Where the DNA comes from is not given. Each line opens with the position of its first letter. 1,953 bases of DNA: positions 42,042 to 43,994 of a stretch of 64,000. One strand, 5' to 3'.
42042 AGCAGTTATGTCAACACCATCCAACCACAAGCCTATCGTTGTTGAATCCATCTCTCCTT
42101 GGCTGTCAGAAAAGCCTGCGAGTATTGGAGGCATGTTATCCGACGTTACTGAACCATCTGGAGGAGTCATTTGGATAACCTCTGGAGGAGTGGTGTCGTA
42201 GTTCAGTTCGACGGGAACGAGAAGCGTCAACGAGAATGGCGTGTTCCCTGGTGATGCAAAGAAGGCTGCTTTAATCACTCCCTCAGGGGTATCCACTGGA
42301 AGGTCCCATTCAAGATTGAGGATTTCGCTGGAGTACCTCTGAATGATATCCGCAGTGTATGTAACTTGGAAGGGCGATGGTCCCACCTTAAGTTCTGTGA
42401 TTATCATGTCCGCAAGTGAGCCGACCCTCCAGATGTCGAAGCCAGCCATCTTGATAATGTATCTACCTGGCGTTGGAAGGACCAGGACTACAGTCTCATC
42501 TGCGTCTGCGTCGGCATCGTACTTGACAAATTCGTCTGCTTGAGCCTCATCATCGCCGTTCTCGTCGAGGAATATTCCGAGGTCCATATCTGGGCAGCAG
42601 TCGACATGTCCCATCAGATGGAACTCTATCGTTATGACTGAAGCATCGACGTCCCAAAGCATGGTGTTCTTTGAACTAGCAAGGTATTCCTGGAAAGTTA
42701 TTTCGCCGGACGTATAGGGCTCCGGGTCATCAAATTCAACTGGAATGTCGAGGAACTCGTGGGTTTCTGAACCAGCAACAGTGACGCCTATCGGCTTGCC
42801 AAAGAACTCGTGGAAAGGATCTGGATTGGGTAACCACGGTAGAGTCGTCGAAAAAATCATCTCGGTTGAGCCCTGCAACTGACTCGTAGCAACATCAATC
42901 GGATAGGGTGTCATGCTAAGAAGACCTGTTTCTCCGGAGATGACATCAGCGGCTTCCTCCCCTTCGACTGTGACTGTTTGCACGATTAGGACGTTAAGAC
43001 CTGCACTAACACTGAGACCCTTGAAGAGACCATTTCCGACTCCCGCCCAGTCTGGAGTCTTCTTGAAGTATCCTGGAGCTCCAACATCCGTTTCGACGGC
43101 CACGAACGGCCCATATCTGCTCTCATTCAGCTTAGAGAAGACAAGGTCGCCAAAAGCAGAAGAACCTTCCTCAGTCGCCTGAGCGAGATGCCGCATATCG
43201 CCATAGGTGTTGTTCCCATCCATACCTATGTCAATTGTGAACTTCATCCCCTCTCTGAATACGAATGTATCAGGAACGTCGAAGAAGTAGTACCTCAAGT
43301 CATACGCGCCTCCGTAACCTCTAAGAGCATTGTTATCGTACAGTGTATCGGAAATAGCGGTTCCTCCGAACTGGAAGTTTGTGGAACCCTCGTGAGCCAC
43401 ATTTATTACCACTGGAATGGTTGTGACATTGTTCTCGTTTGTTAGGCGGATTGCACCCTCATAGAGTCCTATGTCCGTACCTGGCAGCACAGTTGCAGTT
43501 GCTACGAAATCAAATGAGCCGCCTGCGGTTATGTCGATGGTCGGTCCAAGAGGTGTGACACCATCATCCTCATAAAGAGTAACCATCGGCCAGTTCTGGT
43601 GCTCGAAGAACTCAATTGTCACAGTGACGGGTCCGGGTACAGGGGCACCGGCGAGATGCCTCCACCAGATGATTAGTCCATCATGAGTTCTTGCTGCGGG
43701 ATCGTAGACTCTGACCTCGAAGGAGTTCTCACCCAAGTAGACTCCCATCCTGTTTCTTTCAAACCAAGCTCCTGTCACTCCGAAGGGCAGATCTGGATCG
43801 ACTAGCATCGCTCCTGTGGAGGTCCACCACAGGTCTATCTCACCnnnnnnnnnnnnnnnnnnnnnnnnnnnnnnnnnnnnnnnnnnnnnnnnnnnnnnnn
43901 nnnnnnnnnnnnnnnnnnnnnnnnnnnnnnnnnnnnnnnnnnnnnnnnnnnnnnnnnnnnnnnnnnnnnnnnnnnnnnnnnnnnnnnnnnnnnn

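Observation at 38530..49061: Operon of a 2752-aa cell-anchored subtilase/WD40 mega-protein and a membrane-anchored oligopeptide-binding protein with no ABC permease or ATPase: an extracellular protein-degradation and peptide-capture module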

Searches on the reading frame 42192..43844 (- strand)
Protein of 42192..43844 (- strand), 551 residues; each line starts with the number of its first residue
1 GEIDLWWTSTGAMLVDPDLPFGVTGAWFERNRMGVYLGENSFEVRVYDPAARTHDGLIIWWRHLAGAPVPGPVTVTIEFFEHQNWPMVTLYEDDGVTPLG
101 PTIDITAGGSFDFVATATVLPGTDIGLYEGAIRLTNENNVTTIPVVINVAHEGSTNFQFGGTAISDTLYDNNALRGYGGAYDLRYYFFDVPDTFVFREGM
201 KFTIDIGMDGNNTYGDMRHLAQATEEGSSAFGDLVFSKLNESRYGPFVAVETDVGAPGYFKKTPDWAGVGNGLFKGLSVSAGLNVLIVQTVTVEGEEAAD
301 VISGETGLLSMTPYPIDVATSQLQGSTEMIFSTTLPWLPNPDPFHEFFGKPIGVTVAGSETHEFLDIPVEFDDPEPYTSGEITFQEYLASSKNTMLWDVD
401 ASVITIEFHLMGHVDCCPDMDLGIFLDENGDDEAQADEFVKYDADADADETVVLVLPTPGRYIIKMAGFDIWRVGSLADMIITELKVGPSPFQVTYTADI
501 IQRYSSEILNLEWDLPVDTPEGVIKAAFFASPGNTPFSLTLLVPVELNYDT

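Call 67: search_protein_families(library=pfam, proteins=[window:42192-43844:-], max_evalue=0.1)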
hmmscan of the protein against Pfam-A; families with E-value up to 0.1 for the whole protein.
window:42192-43844:- (551 aa): 0 families
